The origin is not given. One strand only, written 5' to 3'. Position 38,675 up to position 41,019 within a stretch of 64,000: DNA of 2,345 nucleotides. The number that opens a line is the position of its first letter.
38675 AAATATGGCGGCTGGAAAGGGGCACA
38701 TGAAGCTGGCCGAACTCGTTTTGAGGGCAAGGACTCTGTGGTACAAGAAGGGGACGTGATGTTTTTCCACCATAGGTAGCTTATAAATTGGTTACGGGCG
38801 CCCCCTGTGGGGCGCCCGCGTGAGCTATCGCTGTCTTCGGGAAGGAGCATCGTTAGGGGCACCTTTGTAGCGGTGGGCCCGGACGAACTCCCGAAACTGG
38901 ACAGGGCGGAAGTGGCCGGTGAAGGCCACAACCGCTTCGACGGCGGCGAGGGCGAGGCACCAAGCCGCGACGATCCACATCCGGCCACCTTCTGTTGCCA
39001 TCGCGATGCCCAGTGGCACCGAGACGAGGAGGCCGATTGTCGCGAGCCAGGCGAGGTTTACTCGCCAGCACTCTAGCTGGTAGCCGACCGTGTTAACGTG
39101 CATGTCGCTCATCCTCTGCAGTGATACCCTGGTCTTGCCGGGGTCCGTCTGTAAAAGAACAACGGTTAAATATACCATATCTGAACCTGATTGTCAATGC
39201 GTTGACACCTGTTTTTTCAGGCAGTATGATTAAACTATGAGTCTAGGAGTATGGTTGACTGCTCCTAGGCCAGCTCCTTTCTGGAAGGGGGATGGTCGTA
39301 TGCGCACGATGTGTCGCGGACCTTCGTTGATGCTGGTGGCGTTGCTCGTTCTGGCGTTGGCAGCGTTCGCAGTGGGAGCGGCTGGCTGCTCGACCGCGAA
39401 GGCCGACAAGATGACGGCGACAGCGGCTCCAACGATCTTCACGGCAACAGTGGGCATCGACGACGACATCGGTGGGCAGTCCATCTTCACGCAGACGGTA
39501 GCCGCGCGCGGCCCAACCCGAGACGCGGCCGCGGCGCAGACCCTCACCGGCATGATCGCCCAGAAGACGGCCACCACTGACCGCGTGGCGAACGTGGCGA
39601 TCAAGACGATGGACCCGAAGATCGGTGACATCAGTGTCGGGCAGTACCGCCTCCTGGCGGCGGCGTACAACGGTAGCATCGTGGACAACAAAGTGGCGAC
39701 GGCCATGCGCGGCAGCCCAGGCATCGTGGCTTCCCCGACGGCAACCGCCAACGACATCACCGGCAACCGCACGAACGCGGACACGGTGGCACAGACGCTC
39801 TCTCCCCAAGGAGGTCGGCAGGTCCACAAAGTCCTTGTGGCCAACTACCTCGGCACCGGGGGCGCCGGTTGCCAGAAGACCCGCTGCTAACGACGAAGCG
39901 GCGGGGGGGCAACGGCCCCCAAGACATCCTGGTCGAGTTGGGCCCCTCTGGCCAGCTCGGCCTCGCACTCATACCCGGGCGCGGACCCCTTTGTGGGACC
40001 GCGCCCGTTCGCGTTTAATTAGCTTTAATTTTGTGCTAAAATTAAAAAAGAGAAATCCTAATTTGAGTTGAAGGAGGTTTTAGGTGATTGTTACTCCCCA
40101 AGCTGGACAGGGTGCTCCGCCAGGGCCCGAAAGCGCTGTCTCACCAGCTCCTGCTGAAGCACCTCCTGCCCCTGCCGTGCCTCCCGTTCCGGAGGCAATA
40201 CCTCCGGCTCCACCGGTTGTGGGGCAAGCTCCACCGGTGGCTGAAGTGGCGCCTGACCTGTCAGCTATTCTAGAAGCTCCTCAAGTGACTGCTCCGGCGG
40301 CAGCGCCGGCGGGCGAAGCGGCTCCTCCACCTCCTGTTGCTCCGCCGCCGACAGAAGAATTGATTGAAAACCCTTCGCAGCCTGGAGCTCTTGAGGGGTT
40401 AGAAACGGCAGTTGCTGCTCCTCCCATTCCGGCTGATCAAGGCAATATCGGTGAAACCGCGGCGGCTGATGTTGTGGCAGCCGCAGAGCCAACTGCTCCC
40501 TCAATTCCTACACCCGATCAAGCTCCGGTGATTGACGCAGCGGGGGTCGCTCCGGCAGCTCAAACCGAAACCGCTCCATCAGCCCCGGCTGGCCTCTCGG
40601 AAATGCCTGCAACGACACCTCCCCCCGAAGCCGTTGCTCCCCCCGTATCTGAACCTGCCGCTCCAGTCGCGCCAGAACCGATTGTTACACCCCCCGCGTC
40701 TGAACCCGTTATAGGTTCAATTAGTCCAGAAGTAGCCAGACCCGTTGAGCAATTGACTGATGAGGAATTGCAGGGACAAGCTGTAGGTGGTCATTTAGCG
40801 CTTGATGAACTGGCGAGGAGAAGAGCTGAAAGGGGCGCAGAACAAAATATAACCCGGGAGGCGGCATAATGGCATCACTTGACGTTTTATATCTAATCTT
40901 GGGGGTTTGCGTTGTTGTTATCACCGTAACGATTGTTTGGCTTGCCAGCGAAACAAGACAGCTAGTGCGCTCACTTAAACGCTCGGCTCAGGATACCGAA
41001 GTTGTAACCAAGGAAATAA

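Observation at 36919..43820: Cluster of short 60-65% GC islets with similar GC-rich hairpin ends interleaved with native ~45% GC genes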

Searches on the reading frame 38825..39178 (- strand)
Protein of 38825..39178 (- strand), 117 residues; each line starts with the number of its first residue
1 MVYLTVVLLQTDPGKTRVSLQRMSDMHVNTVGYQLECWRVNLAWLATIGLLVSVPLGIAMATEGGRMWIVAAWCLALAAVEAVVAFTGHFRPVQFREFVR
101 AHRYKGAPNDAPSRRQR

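Call 10: search_protein_families(library=pfam, max_evalue=0.1, proteins=[window:38825-39178:-])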
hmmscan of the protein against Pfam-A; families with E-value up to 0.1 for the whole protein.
window:38825-39178:- (117 aa): 0 families

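Call 24: search_protein_families(library=phrogs, max_evalue=0.01, proteins=[window:38825-39178:-])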
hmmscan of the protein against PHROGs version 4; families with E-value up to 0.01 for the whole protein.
window:38825-39178:- (117 aa): 0 families

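Call 60: search_protein_families(library=phrogs, max_evalue=0.001, proteins=[L008:616-1269:+, L008:1279-1986:+, L008:2169-2723:+, L008:2720-3184:+, L008:4036-4539:+, L008:4695-5537:+, L008:5685-7022:+, L008:7130-7672:+, L008:7662-8474:+, L008:8464-9075:+])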
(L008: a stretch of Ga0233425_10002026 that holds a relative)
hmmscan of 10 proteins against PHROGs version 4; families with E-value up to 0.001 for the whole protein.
L008:616-1269:+ (217 aa): 1 family
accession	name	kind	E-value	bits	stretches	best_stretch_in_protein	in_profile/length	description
phrog_3849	-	unknown function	1.2e-11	45.6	1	113-188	10-87/92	-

L008:1279-1986:+ (235 aa): 0 families

L008:2169-2723:+ (184 aa): 0 families

L008:2720-3184:+ (154 aa): 0 families

L008:4036-4539:+ (167 aa): 2 families
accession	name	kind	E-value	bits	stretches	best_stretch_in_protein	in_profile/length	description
phrog_159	-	DNA, RNA and nucleotide metabolism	1e-16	61.9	1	2-166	88-249/330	RuvC-like Holliday junction resolvase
phrog_1770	-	DNA, RNA and nucleotide metabolism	1.5e-09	39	1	2-163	4-147/158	Holliday junction resolvase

L008:4695-5537:+ (280 aa): 4 families
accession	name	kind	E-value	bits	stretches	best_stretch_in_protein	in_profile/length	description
phrog_14988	-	other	1.1e-05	26.2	1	111-236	36-161/272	peptidase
phrog_6700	-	lysis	0.00017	19.6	1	119-203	2636-2719/2898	endolysin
phrog_3084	-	lysis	0.00034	20.7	1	121-268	39-187/468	endolysin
phrog_10030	-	tail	0.00088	17.6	0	109-204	1915-2014/2105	tail length tape measure protein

L008:5685-7022:+ (445 aa): 3 families
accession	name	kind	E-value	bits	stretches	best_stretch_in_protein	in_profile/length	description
phrog_1218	-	DNA, RNA and nucleotide metabolism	3.2e-30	106.6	1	114-422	14-346/364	exonuclease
phrog_1706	-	DNA, RNA and nucleotide metabolism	1.4e-07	32.3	1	118-418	55-255/293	CRISPR/Cas system associated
phrog_69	-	DNA, RNA and nucleotide metabolism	2.2e-05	24.7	1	116-275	96-248/501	exonuclease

L008:7130-7672:+ (180 aa): 0 families

L008:7662-8474:+ (270 aa): 1 family
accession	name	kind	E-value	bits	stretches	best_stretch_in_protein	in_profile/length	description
phrog_124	-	DNA, RNA and nucleotide metabolism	1.1e-35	124.7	1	6-233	29-270/382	Sak4-like ssDNA annealing protein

L008:8464-9075:+ (203 aa): 1 family
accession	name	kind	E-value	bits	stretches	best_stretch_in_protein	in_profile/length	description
phrog_378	-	DNA, RNA and nucleotide metabolism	0.0005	21.4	1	18-122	15-123/163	single strand DNA binding protein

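Call 61: search_protein_families(library=pfam, max_evalue=0.001, proteins=[L008:616-1269:+, L008:1279-1986:+, L008:2169-2723:+, L008:4695-5537:+, L008:5685-7022:+, L008:7662-8474:+, L009:2294-4021:+, L009:3749-5137:-, L009:6100-6816:+, L009:530-916:+])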
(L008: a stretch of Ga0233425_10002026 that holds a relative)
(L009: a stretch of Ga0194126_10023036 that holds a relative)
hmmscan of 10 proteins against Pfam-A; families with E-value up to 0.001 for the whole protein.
L008:616-1269:+ (217 aa): 0 families

L008:1279-1986:+ (235 aa): 0 families

L008:2169-2723:+ (184 aa): 0 families

L008:4695-5537:+ (280 aa): 1 family
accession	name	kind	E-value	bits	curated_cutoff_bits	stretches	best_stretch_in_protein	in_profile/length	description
PF01551.29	Peptidase_M23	-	8.4e-09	36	28.7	1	111-202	6-94/96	Peptidase family M23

L008:5685-7022:+ (445 aa): 2 families
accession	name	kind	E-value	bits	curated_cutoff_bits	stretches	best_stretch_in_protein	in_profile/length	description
PF12705.13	PDDEXK_1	-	1.4e-23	84.5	22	1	113-405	5-246/247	PD-(D/E)XK nuclease superfamily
PF01930.23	Cas_Cas4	-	7.4e-06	26.6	22.7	0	374-406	127-159/160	Domain of unknown function DUF83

L008:7662-8474:+ (270 aa): 1 family
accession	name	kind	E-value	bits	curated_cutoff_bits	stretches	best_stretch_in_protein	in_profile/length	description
PF13479.12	AAA_24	-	2.5e-25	89.9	27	1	19-181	2-171/195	AAA domain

L009:2294-4021:+ (575 aa): 1 family
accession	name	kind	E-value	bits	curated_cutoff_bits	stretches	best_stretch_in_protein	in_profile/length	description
PF01555.25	N6_N4_Mtase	-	3.2e-35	122.5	26.7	2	59-327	1-179/221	DNA methylase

L009:3749-5137:- (462 aa): 0 families

L009:6100-6816:+ (238 aa): 1 family
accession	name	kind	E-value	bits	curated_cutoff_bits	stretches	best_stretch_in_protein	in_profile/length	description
PF13469.12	Sulfotransfer_3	-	3.7e-15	57.2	27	1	22-219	2-213/216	Sulfotransferase family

L009:530-916:+ (128 aa): 0 families

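Call 120: search_protein_families(library=phrogs, max_evalue=0.001, proteins=[L007:367-1008:+, L009:2294-4021:+, L009:4667-5203:+, L009:5224-5508:+, L009:6100-6816:+, L013:1039-1413:+, L013:1337-1702:+, L009:530-916:+, L008:2014-2313:+, L008:3360-3704:+])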
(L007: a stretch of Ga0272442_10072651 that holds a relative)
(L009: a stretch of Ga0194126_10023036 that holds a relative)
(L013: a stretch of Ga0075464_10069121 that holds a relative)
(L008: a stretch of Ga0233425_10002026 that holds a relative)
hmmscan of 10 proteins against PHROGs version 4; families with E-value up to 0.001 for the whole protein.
L007:367-1008:+ (213 aa): 0 families

L009:2294-4021:+ (575 aa): 9 families
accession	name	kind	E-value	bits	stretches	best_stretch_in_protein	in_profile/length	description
phrog_67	-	other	1e-60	207.7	1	37-548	121-346/743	DNA methyltransferase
phrog_12517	-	unknown function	1.9e-13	51.3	1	505-548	107-150/316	-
phrog_498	-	other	8.6e-13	48.7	1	505-548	380-423/633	DNA methyltransferase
phrog_3008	-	other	1.7e-10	41.6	1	505-549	171-215/244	DNA methyltransferase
phrog_8769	-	other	5.4e-08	33.6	1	505-552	13-60/71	methyltransferase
phrog_18146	-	other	6e-08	33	1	505-534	71-100/452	DNA methyltransferase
phrog_23148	-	unknown function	1.2e-06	29.7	1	506-548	107-149/165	-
phrog_18293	-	other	3.6e-06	27.9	1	506-549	68-111/119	methyltransferase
phrog_6025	-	other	0.00013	22.6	1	39-70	11-42/192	DNA methyltransferase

L009:4667-5203:+ (178 aa): 0 families

L009:5224-5508:+ (94 aa): 0 families

L009:6100-6816:+ (238 aa): 0 families

L013:1039-1413:+ (124 aa): 0 families

L013:1337-1702:+ (121 aa): 4 families
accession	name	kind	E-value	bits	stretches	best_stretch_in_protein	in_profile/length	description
phrog_1373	-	transcription regulation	1.4e-05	26.1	1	41-115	47-116/166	transcriptional regulator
phrog_8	-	transcription regulation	2.7e-05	24.8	1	66-104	165-198/346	transcriptional regulator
phrog_14076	-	transcription regulation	6.2e-05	24.4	1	54-99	6-54/86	transcriptional regulator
phrog_3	-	transcription regulation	7.8e-05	23.6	1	53-114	81-137/430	transcriptional repressor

L009:530-916:+ (128 aa): 0 families

L008:2014-2313:+ (99 aa): 0 families

L008:3360-3704:+ (114 aa): 0 families

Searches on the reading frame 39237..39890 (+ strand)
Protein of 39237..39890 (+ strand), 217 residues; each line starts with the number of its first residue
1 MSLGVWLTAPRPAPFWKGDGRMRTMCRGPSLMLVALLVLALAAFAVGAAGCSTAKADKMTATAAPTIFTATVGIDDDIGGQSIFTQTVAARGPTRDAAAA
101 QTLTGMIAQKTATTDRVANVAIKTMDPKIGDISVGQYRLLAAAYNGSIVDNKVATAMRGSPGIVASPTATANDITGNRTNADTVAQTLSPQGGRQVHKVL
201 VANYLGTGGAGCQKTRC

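Call 10: search_protein_families(library=pfam, max_evalue=0.1, proteins=[window:39237-39890:+])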
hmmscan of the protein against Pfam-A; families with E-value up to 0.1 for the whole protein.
window:39237-39890:+ (217 aa): 0 families

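Call 23: search_protein_families(library=pfam, max_evalue=0.1, proteins=[window:39300-39890:+])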
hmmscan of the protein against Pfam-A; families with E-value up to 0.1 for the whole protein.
window:39300-39890:+ (196 aa): 0 families

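Call 24: search_protein_families(library=phrogs, max_evalue=0.01, proteins=[window:39300-39890:+])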
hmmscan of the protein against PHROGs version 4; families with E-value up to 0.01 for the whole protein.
window:39300-39890:+ (196 aa): 0 families

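Call 60: search_protein_families(library=phrogs, max_evalue=0.001, proteins=[L008:616-1269:+, L008:1279-1986:+, L008:2169-2723:+, L008:2720-3184:+, L008:4036-4539:+, L008:4695-5537:+, L008:5685-7022:+, L008:7130-7672:+, L008:7662-8474:+, L008:8464-9075:+])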
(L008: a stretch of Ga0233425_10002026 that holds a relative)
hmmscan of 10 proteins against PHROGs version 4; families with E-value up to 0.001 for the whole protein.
L008:616-1269:+ (217 aa): 1 family
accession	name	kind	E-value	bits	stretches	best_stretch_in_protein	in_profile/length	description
phrog_3849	-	unknown function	1.2e-11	45.6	1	113-188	10-87/92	-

L008:1279-1986:+ (235 aa): 0 families

L008:2169-2723:+ (184 aa): 0 families

L008:2720-3184:+ (154 aa): 0 families

L008:4036-4539:+ (167 aa): 2 families
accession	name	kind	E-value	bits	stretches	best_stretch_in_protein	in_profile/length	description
phrog_159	-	DNA, RNA and nucleotide metabolism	1e-16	61.9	1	2-166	88-249/330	RuvC-like Holliday junction resolvase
phrog_1770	-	DNA, RNA and nucleotide metabolism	1.5e-09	39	1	2-163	4-147/158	Holliday junction resolvase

L008:4695-5537:+ (280 aa): 4 families
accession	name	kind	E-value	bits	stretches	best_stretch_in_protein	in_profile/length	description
phrog_14988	-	other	1.1e-05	26.2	1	111-236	36-161/272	peptidase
phrog_6700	-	lysis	0.00017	19.6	1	119-203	2636-2719/2898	endolysin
phrog_3084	-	lysis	0.00034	20.7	1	121-268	39-187/468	endolysin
phrog_10030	-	tail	0.00088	17.6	0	109-204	1915-2014/2105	tail length tape measure protein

L008:5685-7022:+ (445 aa): 3 families
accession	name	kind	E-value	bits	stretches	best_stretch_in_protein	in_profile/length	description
phrog_1218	-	DNA, RNA and nucleotide metabolism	3.2e-30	106.6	1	114-422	14-346/364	exonuclease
phrog_1706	-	DNA, RNA and nucleotide metabolism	1.4e-07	32.3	1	118-418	55-255/293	CRISPR/Cas system associated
phrog_69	-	DNA, RNA and nucleotide metabolism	2.2e-05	24.7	1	116-275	96-248/501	exonuclease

L008:7130-7672:+ (180 aa): 0 families

L008:7662-8474:+ (270 aa): 1 family
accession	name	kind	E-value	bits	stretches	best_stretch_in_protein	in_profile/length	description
phrog_124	-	DNA, RNA and nucleotide metabolism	1.1e-35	124.7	1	6-233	29-270/382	Sak4-like ssDNA annealing protein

L008:8464-9075:+ (203 aa): 1 family
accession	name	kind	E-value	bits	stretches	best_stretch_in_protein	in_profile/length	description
phrog_378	-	DNA, RNA and nucleotide metabolism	0.0005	21.4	1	18-122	15-123/163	single strand DNA binding protein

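Call 61: search_protein_families(library=pfam, max_evalue=0.001, proteins=[L008:616-1269:+, L008:1279-1986:+, L008:2169-2723:+, L008:4695-5537:+, L008:5685-7022:+, L008:7662-8474:+, L009:2294-4021:+, L009:3749-5137:-, L009:6100-6816:+, L009:530-916:+])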
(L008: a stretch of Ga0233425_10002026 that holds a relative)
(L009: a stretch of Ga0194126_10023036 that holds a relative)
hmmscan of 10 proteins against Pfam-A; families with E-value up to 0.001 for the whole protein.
L008:616-1269:+ (217 aa): 0 families

L008:1279-1986:+ (235 aa): 0 families

L008:2169-2723:+ (184 aa): 0 families

L008:4695-5537:+ (280 aa): 1 family
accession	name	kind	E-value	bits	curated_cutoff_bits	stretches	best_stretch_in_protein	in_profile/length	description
PF01551.29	Peptidase_M23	-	8.4e-09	36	28.7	1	111-202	6-94/96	Peptidase family M23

L008:5685-7022:+ (445 aa): 2 families
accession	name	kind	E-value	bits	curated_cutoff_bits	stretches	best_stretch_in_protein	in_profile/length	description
PF12705.13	PDDEXK_1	-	1.4e-23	84.5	22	1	113-405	5-246/247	PD-(D/E)XK nuclease superfamily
PF01930.23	Cas_Cas4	-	7.4e-06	26.6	22.7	0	374-406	127-159/160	Domain of unknown function DUF83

L008:7662-8474:+ (270 aa): 1 family
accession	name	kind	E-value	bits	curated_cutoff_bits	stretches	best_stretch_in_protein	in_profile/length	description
PF13479.12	AAA_24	-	2.5e-25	89.9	27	1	19-181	2-171/195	AAA domain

L009:2294-4021:+ (575 aa): 1 family
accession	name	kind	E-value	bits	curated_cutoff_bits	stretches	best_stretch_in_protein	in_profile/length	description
PF01555.25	N6_N4_Mtase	-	3.2e-35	122.5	26.7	2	59-327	1-179/221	DNA methylase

L009:3749-5137:- (462 aa): 0 families

L009:6100-6816:+ (238 aa): 1 family
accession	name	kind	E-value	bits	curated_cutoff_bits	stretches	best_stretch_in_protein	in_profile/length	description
PF13469.12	Sulfotransfer_3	-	3.7e-15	57.2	27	1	22-219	2-213/216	Sulfotransferase family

L009:530-916:+ (128 aa): 0 families

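Call 113: search_protein_families(library=padloc, max_evalue=0.01, proteins=[window:39300-39890:+])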
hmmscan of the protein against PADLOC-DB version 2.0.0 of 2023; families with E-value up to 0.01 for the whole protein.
window:39300-39890:+ (196 aa): 0 families

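Call 114: search_protein_families(library=ncbifam, max_evalue=0.01, proteins=[window:39300-39890:+])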
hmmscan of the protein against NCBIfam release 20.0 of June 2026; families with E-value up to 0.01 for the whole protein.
window:39300-39890:+ (196 aa): 0 families

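Call 115: search_solved_structures(query=A12, max_evalue=5)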
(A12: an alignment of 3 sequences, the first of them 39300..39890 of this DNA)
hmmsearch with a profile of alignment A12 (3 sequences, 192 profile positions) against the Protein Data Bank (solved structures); distinct sequences matched with E-value up to 5: 1.
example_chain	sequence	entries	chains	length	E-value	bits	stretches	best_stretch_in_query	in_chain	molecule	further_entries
5jex_A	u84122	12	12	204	1.7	11.9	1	83-133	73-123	Peptide deformylase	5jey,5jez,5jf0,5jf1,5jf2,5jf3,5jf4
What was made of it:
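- Tried and rejected: The lipoprotein profile against PDB found nothing (call 115).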

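Call 120: search_protein_families(library=phrogs, max_evalue=0.001, proteins=[L007:367-1008:+, L009:2294-4021:+, L009:4667-5203:+, L009:5224-5508:+, L009:6100-6816:+, L013:1039-1413:+, L013:1337-1702:+, L009:530-916:+, L008:2014-2313:+, L008:3360-3704:+])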
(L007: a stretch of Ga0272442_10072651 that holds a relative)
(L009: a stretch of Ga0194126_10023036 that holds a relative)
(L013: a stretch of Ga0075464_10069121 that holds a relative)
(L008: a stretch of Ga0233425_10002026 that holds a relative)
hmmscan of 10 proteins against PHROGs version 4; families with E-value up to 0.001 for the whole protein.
L007:367-1008:+ (213 aa): 0 families

L009:2294-4021:+ (575 aa): 9 families
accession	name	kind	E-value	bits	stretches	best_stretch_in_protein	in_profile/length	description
phrog_67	-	other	1e-60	207.7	1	37-548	121-346/743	DNA methyltransferase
phrog_12517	-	unknown function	1.9e-13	51.3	1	505-548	107-150/316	-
phrog_498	-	other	8.6e-13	48.7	1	505-548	380-423/633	DNA methyltransferase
phrog_3008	-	other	1.7e-10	41.6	1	505-549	171-215/244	DNA methyltransferase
phrog_8769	-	other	5.4e-08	33.6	1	505-552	13-60/71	methyltransferase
phrog_18146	-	other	6e-08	33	1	505-534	71-100/452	DNA methyltransferase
phrog_23148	-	unknown function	1.2e-06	29.7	1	506-548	107-149/165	-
phrog_18293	-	other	3.6e-06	27.9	1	506-549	68-111/119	methyltransferase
phrog_6025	-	other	0.00013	22.6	1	39-70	11-42/192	DNA methyltransferase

L009:4667-5203:+ (178 aa): 0 families

L009:5224-5508:+ (94 aa): 0 families

L009:6100-6816:+ (238 aa): 0 families

L013:1039-1413:+ (124 aa): 0 families

L013:1337-1702:+ (121 aa): 4 families
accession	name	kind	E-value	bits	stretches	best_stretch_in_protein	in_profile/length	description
phrog_1373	-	transcription regulation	1.4e-05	26.1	1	41-115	47-116/166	transcriptional regulator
phrog_8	-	transcription regulation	2.7e-05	24.8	1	66-104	165-198/346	transcriptional regulator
phrog_14076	-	transcription regulation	6.2e-05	24.4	1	54-99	6-54/86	transcriptional regulator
phrog_3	-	transcription regulation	7.8e-05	23.6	1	53-114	81-137/430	transcriptional repressor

L009:530-916:+ (128 aa): 0 families

L008:2014-2313:+ (99 aa): 0 families

L008:3360-3704:+ (114 aa): 0 families

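Call 130: search_dna_similar(query=window:39300-39890:+, collection=plasmids, mode=protein, max_evalue=0.001, max_rows=8)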
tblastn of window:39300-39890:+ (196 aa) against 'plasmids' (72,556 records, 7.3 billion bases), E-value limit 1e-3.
No match.

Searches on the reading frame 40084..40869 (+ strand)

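Call 10: search_protein_families(library=pfam, max_evalue=0.1, proteins=[window:40084-40869:+])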
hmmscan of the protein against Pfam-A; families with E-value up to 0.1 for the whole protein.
window:40084-40869:+ (261 aa): 0 families

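Call 60: search_protein_families(library=phrogs, max_evalue=0.001, proteins=[L008:616-1269:+, L008:1279-1986:+, L008:2169-2723:+, L008:2720-3184:+, L008:4036-4539:+, L008:4695-5537:+, L008:5685-7022:+, L008:7130-7672:+, L008:7662-8474:+, L008:8464-9075:+])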
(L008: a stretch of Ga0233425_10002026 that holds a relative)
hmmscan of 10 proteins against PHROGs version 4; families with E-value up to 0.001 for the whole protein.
L008:616-1269:+ (217 aa): 1 family
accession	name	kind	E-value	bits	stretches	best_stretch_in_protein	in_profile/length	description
phrog_3849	-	unknown function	1.2e-11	45.6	1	113-188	10-87/92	-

L008:1279-1986:+ (235 aa): 0 families

L008:2169-2723:+ (184 aa): 0 families

L008:2720-3184:+ (154 aa): 0 families

L008:4036-4539:+ (167 aa): 2 families
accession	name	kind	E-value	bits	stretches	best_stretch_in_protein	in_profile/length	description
phrog_159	-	DNA, RNA and nucleotide metabolism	1e-16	61.9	1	2-166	88-249/330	RuvC-like Holliday junction resolvase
phrog_1770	-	DNA, RNA and nucleotide metabolism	1.5e-09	39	1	2-163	4-147/158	Holliday junction resolvase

L008:4695-5537:+ (280 aa): 4 families
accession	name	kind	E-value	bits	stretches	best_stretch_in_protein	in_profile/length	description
phrog_14988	-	other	1.1e-05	26.2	1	111-236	36-161/272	peptidase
phrog_6700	-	lysis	0.00017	19.6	1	119-203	2636-2719/2898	endolysin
phrog_3084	-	lysis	0.00034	20.7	1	121-268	39-187/468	endolysin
phrog_10030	-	tail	0.00088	17.6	0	109-204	1915-2014/2105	tail length tape measure protein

L008:5685-7022:+ (445 aa): 3 families
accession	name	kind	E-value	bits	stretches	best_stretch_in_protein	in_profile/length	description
phrog_1218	-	DNA, RNA and nucleotide metabolism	3.2e-30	106.6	1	114-422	14-346/364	exonuclease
phrog_1706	-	DNA, RNA and nucleotide metabolism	1.4e-07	32.3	1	118-418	55-255/293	CRISPR/Cas system associated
phrog_69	-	DNA, RNA and nucleotide metabolism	2.2e-05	24.7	1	116-275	96-248/501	exonuclease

L008:7130-7672:+ (180 aa): 0 families

L008:7662-8474:+ (270 aa): 1 family
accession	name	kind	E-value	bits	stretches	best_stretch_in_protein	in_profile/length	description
phrog_124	-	DNA, RNA and nucleotide metabolism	1.1e-35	124.7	1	6-233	29-270/382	Sak4-like ssDNA annealing protein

L008:8464-9075:+ (203 aa): 1 family
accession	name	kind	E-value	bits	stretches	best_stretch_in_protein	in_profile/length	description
phrog_378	-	DNA, RNA and nucleotide metabolism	0.0005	21.4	1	18-122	15-123/163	single strand DNA binding protein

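Call 61: search_protein_families(library=pfam, max_evalue=0.001, proteins=[L008:616-1269:+, L008:1279-1986:+, L008:2169-2723:+, L008:4695-5537:+, L008:5685-7022:+, L008:7662-8474:+, L009:2294-4021:+, L009:3749-5137:-, L009:6100-6816:+, L009:530-916:+])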
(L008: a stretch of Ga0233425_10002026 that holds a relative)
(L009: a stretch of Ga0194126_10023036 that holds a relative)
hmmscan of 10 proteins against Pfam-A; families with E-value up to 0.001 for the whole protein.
L008:616-1269:+ (217 aa): 0 families

L008:1279-1986:+ (235 aa): 0 families

L008:2169-2723:+ (184 aa): 0 families

L008:4695-5537:+ (280 aa): 1 family
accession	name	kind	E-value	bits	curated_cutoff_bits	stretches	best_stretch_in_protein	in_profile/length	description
PF01551.29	Peptidase_M23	-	8.4e-09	36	28.7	1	111-202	6-94/96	Peptidase family M23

L008:5685-7022:+ (445 aa): 2 families
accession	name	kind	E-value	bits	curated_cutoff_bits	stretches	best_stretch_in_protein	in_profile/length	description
PF12705.13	PDDEXK_1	-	1.4e-23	84.5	22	1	113-405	5-246/247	PD-(D/E)XK nuclease superfamily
PF01930.23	Cas_Cas4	-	7.4e-06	26.6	22.7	0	374-406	127-159/160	Domain of unknown function DUF83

L008:7662-8474:+ (270 aa): 1 family
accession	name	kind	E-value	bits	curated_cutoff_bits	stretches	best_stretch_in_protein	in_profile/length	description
PF13479.12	AAA_24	-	2.5e-25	89.9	27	1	19-181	2-171/195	AAA domain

L009:2294-4021:+ (575 aa): 1 family
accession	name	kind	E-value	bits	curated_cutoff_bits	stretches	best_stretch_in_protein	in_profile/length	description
PF01555.25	N6_N4_Mtase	-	3.2e-35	122.5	26.7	2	59-327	1-179/221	DNA methylase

L009:3749-5137:- (462 aa): 0 families

L009:6100-6816:+ (238 aa): 1 family
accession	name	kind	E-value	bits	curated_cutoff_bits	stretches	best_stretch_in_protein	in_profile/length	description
PF13469.12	Sulfotransfer_3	-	3.7e-15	57.2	27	1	22-219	2-213/216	Sulfotransferase family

L009:530-916:+ (128 aa): 0 families

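Call 120: search_protein_families(library=phrogs, max_evalue=0.001, proteins=[L007:367-1008:+, L009:2294-4021:+, L009:4667-5203:+, L009:5224-5508:+, L009:6100-6816:+, L013:1039-1413:+, L013:1337-1702:+, L009:530-916:+, L008:2014-2313:+, L008:3360-3704:+])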
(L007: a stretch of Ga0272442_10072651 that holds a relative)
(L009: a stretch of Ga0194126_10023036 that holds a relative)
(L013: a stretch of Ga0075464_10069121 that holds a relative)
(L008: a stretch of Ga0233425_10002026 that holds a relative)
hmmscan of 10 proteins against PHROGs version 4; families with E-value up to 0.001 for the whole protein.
L007:367-1008:+ (213 aa): 0 families

L009:2294-4021:+ (575 aa): 9 families
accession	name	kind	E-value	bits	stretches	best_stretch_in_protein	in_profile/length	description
phrog_67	-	other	1e-60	207.7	1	37-548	121-346/743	DNA methyltransferase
phrog_12517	-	unknown function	1.9e-13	51.3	1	505-548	107-150/316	-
phrog_498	-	other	8.6e-13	48.7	1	505-548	380-423/633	DNA methyltransferase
phrog_3008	-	other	1.7e-10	41.6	1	505-549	171-215/244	DNA methyltransferase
phrog_8769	-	other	5.4e-08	33.6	1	505-552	13-60/71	methyltransferase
phrog_18146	-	other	6e-08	33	1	505-534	71-100/452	DNA methyltransferase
phrog_23148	-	unknown function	1.2e-06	29.7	1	506-548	107-149/165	-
phrog_18293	-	other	3.6e-06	27.9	1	506-549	68-111/119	methyltransferase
phrog_6025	-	other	0.00013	22.6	1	39-70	11-42/192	DNA methyltransferase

L009:4667-5203:+ (178 aa): 0 families

L009:5224-5508:+ (94 aa): 0 families

L009:6100-6816:+ (238 aa): 0 families

L013:1039-1413:+ (124 aa): 0 families

L013:1337-1702:+ (121 aa): 4 families
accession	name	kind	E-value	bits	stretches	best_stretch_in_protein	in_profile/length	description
phrog_1373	-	transcription regulation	1.4e-05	26.1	1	41-115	47-116/166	transcriptional regulator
phrog_8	-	transcription regulation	2.7e-05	24.8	1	66-104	165-198/346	transcriptional regulator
phrog_14076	-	transcription regulation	6.2e-05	24.4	1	54-99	6-54/86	transcriptional regulator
phrog_3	-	transcription regulation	7.8e-05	23.6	1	53-114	81-137/430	transcriptional repressor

L009:530-916:+ (128 aa): 0 families

L008:2014-2313:+ (99 aa): 0 families

L008:3360-3704:+ (114 aa): 0 families
